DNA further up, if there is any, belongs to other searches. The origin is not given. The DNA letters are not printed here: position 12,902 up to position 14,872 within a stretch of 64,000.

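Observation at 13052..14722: MurF-like ligase whose N-terminal substrate-binding domain is replaced by a ~190-residue polytopic membrane domain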

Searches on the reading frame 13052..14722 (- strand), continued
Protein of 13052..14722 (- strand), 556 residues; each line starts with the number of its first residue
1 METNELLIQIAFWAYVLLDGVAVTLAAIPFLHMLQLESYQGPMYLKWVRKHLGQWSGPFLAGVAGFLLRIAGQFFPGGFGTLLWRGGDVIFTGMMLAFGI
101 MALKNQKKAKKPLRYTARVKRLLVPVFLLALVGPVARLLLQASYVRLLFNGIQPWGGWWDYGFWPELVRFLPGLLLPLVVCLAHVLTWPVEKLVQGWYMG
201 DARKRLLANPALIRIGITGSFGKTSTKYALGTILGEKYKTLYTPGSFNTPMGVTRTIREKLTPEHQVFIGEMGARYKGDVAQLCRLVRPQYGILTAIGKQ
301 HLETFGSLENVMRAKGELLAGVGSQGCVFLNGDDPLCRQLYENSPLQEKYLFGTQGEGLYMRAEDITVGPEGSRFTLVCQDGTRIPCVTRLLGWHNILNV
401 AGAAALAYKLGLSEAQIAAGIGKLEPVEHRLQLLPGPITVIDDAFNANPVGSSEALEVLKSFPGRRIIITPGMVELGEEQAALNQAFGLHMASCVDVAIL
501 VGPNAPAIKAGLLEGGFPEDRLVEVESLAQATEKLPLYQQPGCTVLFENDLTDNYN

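Call 59: search_protein_families(library=ncbifam, proteins=[L081:3314-4648:+, L081:6026-7534:+, L107:9494-11266:+, L116:7480-9006:+], max_evalue=1e-20)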
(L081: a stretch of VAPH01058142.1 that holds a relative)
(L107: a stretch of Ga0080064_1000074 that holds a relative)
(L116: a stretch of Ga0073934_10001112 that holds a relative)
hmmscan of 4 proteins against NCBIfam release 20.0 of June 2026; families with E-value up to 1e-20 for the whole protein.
L081:3314-4648:+ (444 aa): 14 families
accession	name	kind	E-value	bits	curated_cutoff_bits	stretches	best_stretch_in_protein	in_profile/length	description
TIGR01143.1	murF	subfamily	5.4e-116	388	288.6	1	30-432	1-405/418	UDP-N-acetylmuramoyl-tripeptide--D-alanyl-D-alanine ligase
NF008896.0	PRK11929.1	equivalog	4.2e-113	379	1023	1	18-432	520-943/965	bifunctional UDP-N-acetylmuramoyl-L-alanyl-D-glutamate--2,6-diaminopimelate ligase MurE/UDP-N-acetylmuramoyl-tripeptide--D-alanyl-D-alanine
NF008041.0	PRK10773.1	equivalog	2.4e-78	263.9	551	1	3-432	3-434/453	UDP-N-acetylmuramoyl-tripeptide--D-alanyl-D-alanine ligase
NF010693.0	PRK14093.1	equivalog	3.2e-71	240.4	544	1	4-439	7-459/479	UDP-N-acetylmuramoylalanyl-D-glutamyl-2,6-diaminopimelate--D-alanyl-D-alanine ligase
NF008897.0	PRK11930.1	equivalog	2.5e-65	221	804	1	4-432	3-440/822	bifunctional UDP-N-acetylmuramoyl-tripeptide:D-alanyl-D-alanine ligase/alanine racemase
NF001126.0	PRK00139.1-4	equivalog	5.8e-49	166.9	373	2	178-354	195-375/486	UDP-N-acetylmuramoyl-L-alanyl-D-glutamate--2,6-diaminopimelate ligase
TIGR01085.1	murE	subfamily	3.5e-41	141.6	257.3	0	25-125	4-108/472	UDP-N-acetylmuramyl-tripeptide synthetase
NF001124.0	PRK00139.1-2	equivalog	1.3e-39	136.3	476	1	23-355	26-385/500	UDP-N-acetylmuramoyl-L-alanyl-D-glutamate--2,6-diaminopimelate ligase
NF053645.1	pMurC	equivalog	2.5e-36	125.4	560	0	98-240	98-249/492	pseudomurein biosynthesis peptide ligase pMurC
NF001123.0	PRK00139.1-1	equivalog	1.6e-31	109.5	586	1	22-354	17-383/493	UDP-N-acetylmuramoyl-L-alanyl-D-glutamate--2,6-diaminopimelate ligase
TIGR01082.1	murC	equivalog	2e-29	103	335.1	1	91-353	89-352/449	UDP-N-acetylmuramate--L-alanine ligase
NF010628.0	PRK14022.1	equivalog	2.2e-29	102.5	536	0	176-435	200-457/483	UDP-N-acetylmuramoyl-L-alanyl-D-glutamate--L-lysine ligase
TIGR01087.1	murD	equivalog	2e-25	89.8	211.95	1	97-341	99-338/441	UDP-N-acetylmuramoyl-L-alanine--D-glutamate ligase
TIGR02068.2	cya_phycin_syn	equivalog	5e-22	77.7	850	0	154-377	544-784/862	cyanophycin synthetase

L081:6026-7534:+ (502 aa): 11 families
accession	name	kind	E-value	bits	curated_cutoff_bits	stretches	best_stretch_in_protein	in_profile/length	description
TIGR01143.1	murF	subfamily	5.5e-81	272.7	288.6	1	140-492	63-403/418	UDP-N-acetylmuramoyl-tripeptide--D-alanyl-D-alanine ligase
NF008896.0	PRK11929.1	equivalog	9.5e-70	235.5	1023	1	143-492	596-941/965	bifunctional UDP-N-acetylmuramoyl-L-alanyl-D-glutamate--2,6-diaminopimelate ligase MurE/UDP-N-acetylmuramoyl-tripeptide--D-alanyl-D-alanine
NF008041.0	PRK10773.1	equivalog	5.5e-56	190.2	551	1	147-446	96-392/453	UDP-N-acetylmuramoyl-tripeptide--D-alanyl-D-alanine ligase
NF008897.0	PRK11930.1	equivalog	1.2e-44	152.6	804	1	141-474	97-428/822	bifunctional UDP-N-acetylmuramoyl-tripeptide:D-alanyl-D-alanine ligase/alanine racemase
NF010693.0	PRK14093.1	equivalog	7.8e-44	150.1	544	1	146-492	103-449/479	UDP-N-acetylmuramoylalanyl-D-glutamyl-2,6-diaminopimelate--D-alanyl-D-alanine ligase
TIGR01087.1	murD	equivalog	1.9e-31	109.6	211.95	1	148-492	102-415/441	UDP-N-acetylmuramoyl-L-alanine--D-glutamate ligase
NF001126.0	PRK00139.1-4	equivalog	6.6e-31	107.4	373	1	229-491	195-453/486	UDP-N-acetylmuramoyl-L-alanyl-D-glutamate--2,6-diaminopimelate ligase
TIGR01085.1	murE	subfamily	1.9e-27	96.3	257.3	1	229-491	179-442/472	UDP-N-acetylmuramyl-tripeptide synthetase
TIGR01082.1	murC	equivalog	4.9e-26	91.8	335.1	1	149-386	99-322/449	UDP-N-acetylmuramate--L-alanine ligase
NF053645.1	pMurC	equivalog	2.7e-24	85.7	560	0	147-330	99-279/492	pseudomurein biosynthesis peptide ligase pMurC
NF001124.0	PRK00139.1-2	equivalog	6.5e-24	84.5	476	0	226-452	197-420/500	UDP-N-acetylmuramoyl-L-alanyl-D-glutamate--2,6-diaminopimelate ligase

L107:9494-11266:+ (590 aa): 6 families
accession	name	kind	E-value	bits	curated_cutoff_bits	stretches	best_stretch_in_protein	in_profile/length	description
TIGR01143.1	murF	subfamily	2.8e-64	217.6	288.6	1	228-577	65-402/418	UDP-N-acetylmuramoyl-tripeptide--D-alanyl-D-alanine ligase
NF008896.0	PRK11929.1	equivalog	3.7e-51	174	1023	1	230-577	597-940/965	bifunctional UDP-N-acetylmuramoyl-L-alanyl-D-glutamate--2,6-diaminopimelate ligase MurE/UDP-N-acetylmuramoyl-tripeptide--D-alanyl-D-alanine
NF008041.0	PRK10773.1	equivalog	7e-38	130.5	551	1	233-557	96-417/453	UDP-N-acetylmuramoyl-tripeptide--D-alanyl-D-alanine ligase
NF010693.0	PRK14093.1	equivalog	4.2e-35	121.3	544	1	231-577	103-448/479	UDP-N-acetylmuramoylalanyl-D-glutamyl-2,6-diaminopimelate--D-alanyl-D-alanine ligase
NF008897.0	PRK11930.1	equivalog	4.9e-28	97.6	804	1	228-534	98-400/822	bifunctional UDP-N-acetylmuramoyl-tripeptide:D-alanyl-D-alanine ligase/alanine racemase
NF001126.0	PRK00139.1-4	equivalog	3.3e-22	78.7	373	1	219-475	91-350/486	UDP-N-acetylmuramoyl-L-alanyl-D-glutamate--2,6-diaminopimelate ligase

L116:7480-9006:+ (508 aa): 6 families
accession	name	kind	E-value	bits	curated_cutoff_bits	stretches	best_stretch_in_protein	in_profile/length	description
TIGR01143.1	murF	subfamily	5.4e-62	210.1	288.6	1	147-494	68-402/418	UDP-N-acetylmuramoyl-tripeptide--D-alanyl-D-alanine ligase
NF008896.0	PRK11929.1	equivalog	3.3e-51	174.2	1023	1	145-494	595-940/965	bifunctional UDP-N-acetylmuramoyl-L-alanyl-D-glutamate--2,6-diaminopimelate ligase MurE/UDP-N-acetylmuramoyl-tripeptide--D-alanyl-D-alanine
NF008041.0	PRK10773.1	equivalog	2.7e-36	125.3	551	1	151-472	98-414/453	UDP-N-acetylmuramoyl-tripeptide--D-alanyl-D-alanine ligase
NF010693.0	PRK14093.1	equivalog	1.5e-32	112.9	544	1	151-494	106-448/479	UDP-N-acetylmuramoylalanyl-D-glutamyl-2,6-diaminopimelate--D-alanyl-D-alanine ligase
NF008897.0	PRK11930.1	equivalog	2.6e-25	88.6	804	1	144-450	98-399/822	bifunctional UDP-N-acetylmuramoyl-tripeptide:D-alanyl-D-alanine ligase/alanine racemase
NF001124.0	PRK00139.1-2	equivalog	3.1e-21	75.7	476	0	230-448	199-411/500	UDP-N-acetylmuramoyl-L-alanyl-D-glutamate--2,6-diaminopimelate ligase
